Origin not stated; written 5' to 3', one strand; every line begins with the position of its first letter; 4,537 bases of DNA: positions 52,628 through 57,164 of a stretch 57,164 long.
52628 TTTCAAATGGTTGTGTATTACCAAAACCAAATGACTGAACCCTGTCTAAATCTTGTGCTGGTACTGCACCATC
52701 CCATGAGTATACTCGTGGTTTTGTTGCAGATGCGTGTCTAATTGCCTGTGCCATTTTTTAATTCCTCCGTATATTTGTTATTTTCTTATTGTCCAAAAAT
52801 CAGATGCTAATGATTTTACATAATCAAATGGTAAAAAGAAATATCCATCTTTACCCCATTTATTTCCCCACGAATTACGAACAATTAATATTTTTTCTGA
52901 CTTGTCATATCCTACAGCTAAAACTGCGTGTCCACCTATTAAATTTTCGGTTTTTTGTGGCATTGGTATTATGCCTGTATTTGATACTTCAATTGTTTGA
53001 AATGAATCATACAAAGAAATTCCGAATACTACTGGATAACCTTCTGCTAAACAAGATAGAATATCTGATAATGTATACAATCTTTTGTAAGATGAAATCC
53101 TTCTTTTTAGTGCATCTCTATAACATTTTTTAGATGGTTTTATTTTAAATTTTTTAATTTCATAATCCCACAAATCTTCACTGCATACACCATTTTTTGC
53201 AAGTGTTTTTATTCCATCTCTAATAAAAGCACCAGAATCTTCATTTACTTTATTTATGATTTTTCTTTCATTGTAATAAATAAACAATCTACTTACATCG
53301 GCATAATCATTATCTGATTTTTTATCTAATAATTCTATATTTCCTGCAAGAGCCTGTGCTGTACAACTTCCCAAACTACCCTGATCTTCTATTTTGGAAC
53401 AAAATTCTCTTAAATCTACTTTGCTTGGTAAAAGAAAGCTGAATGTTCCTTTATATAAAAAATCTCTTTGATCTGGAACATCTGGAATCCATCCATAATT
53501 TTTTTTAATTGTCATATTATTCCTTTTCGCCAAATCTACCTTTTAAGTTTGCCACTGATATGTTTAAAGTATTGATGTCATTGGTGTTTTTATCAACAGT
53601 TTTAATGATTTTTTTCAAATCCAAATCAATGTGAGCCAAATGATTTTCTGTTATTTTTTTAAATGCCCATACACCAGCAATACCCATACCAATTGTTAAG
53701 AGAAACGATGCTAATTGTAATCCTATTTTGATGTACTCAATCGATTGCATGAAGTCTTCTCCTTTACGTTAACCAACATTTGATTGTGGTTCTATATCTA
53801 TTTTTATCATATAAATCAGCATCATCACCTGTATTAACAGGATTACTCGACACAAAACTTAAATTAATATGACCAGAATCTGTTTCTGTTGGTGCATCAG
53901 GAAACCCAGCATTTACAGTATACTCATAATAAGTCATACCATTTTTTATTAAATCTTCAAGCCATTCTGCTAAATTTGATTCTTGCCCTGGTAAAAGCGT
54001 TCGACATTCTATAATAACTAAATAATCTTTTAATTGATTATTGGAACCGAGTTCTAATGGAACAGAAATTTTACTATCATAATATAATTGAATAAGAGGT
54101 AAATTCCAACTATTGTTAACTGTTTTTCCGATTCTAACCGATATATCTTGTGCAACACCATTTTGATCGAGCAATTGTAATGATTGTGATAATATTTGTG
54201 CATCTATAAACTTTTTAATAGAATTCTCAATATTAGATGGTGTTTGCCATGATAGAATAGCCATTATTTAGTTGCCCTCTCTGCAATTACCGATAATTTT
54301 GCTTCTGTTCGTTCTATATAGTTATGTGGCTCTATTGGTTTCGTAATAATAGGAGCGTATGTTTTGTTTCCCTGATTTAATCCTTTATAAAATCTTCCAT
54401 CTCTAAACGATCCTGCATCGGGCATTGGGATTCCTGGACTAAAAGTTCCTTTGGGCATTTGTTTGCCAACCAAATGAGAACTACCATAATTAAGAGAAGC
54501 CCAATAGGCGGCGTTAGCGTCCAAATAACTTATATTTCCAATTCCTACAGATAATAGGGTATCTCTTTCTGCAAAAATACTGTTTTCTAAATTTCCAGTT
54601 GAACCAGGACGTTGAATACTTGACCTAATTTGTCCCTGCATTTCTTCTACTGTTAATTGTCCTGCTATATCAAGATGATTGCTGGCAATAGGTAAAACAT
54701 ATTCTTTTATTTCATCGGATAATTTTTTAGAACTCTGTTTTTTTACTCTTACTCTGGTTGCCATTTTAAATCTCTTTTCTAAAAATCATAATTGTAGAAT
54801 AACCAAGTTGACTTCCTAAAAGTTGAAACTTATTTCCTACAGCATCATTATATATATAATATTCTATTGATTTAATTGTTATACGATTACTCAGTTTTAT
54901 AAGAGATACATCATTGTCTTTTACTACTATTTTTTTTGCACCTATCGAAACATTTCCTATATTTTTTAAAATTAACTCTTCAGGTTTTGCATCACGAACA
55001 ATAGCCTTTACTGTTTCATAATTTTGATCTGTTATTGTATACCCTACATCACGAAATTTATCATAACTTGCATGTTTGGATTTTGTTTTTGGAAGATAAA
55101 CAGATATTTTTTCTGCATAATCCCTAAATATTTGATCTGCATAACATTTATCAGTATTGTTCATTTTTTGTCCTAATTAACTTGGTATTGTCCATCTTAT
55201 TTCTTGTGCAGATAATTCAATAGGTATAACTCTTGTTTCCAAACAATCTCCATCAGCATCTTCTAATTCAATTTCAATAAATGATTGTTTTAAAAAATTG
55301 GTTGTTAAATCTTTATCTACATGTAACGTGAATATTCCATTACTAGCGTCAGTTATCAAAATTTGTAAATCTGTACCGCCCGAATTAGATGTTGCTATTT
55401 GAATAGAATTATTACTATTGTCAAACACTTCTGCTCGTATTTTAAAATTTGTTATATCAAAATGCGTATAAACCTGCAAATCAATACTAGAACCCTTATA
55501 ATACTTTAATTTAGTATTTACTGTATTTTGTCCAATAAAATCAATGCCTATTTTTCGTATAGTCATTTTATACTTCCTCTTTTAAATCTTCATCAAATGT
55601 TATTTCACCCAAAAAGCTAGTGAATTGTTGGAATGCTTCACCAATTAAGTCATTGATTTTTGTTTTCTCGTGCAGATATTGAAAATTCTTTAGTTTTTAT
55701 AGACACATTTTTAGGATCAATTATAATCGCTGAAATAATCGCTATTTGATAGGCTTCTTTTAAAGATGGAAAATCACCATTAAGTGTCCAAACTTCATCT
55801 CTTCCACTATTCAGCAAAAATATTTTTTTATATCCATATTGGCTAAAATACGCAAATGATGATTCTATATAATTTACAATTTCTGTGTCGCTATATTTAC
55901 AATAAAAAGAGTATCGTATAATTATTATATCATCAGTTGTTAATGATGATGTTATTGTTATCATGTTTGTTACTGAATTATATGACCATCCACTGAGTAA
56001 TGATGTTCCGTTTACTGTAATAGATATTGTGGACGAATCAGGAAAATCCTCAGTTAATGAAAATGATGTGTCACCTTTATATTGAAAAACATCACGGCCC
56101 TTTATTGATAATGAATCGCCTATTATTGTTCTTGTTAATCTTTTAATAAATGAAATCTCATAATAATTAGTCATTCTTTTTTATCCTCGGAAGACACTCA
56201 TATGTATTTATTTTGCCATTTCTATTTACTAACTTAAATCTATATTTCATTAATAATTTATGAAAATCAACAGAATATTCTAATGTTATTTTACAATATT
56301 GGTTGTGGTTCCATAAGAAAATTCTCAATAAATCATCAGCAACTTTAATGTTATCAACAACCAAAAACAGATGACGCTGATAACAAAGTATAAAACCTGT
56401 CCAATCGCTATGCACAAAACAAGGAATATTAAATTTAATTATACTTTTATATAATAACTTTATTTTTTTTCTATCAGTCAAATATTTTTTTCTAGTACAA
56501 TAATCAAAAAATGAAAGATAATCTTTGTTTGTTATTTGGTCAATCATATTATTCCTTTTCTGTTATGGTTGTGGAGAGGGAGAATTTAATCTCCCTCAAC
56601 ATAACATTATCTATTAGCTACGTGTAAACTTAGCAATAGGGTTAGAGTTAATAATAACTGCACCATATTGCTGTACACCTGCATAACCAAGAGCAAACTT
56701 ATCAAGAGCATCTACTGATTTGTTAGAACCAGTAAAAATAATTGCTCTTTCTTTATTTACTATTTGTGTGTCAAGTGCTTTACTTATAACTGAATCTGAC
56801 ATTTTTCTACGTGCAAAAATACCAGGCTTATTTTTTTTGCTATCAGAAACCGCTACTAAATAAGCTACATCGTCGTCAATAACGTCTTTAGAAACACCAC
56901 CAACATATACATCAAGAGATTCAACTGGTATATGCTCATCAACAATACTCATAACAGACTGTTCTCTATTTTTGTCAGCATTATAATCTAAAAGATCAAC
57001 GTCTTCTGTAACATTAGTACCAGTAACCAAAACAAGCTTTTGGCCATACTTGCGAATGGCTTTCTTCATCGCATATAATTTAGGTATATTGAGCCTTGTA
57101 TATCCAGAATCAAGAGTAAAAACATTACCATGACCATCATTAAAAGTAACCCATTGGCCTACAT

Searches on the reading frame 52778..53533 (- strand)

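Call 32: search_protein_families(library=pfam, max_evalue=0.01, proteins=[window:52778-53533:-])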
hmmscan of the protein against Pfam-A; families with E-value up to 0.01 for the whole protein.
window:52778-53533:- (251 aa): 3 families
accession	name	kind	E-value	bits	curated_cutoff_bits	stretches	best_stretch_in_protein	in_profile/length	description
PF00112.29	Peptidase_C1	-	8e-19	69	20.7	1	35-233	1-201/220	Papain family cysteine protease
PF13529.12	Peptidase_C39_2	-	0.001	20.1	24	1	129-222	57-143/143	Peptidase_C39 like family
PF03051.21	Peptidase_C1_2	-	0.0054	16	22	1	202-240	361-403/438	Peptidase C1-like family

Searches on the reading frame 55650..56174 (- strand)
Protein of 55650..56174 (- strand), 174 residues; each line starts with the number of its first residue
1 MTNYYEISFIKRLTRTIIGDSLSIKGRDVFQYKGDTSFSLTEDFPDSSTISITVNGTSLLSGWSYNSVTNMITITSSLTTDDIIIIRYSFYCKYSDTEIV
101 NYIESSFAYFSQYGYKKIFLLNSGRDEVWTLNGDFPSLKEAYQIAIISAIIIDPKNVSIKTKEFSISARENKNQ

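Call 32: search_protein_families(library=pfam, max_evalue=0.01, proteins=[window:55650-56174:-])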
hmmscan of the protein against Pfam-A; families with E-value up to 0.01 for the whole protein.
window:55650-56174:- (174 aa): 1 family
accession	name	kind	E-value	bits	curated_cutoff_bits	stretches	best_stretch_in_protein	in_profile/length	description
PF09343.15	DUF2460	-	0.0047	16.8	30.4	1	44-92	126-175/205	Conserved hypothetical protein 2217 (DUF2460)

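Call 59: find_encoding_contigs(protein=window:55650-56174:-, flank=10000, max_places=2)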
Protein window:55650-56174:- (174 aa): 2 contigs read that carry it; 2 places shown.
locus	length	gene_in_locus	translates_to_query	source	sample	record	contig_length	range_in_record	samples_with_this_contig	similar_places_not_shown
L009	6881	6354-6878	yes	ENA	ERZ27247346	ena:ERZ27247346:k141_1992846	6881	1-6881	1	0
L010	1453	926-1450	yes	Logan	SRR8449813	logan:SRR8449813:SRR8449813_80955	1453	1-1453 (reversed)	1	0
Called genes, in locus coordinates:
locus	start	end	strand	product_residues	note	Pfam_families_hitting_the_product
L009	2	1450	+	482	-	?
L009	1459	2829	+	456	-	PF00657:Lipase_GDSL, PF13472:Lipase_GDSL_2, PF13385:Laminin_G_3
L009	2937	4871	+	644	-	-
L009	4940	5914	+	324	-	PF27364:YonB (weak)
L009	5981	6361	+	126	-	-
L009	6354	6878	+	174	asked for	-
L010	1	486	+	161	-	?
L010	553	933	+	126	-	-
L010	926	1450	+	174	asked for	-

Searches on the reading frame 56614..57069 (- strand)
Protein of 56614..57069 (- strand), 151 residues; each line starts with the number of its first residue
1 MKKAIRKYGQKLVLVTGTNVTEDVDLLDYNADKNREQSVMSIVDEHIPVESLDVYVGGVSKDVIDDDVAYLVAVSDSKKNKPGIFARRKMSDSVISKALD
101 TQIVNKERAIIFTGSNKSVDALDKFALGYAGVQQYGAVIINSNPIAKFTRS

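Call 57: find_encoding_contigs(protein=window:56614-57069:-, flank=10000, max_places=2)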
Protein window:56614-57069:- (151 aa): no gene with exactly this product is on record in the collection.
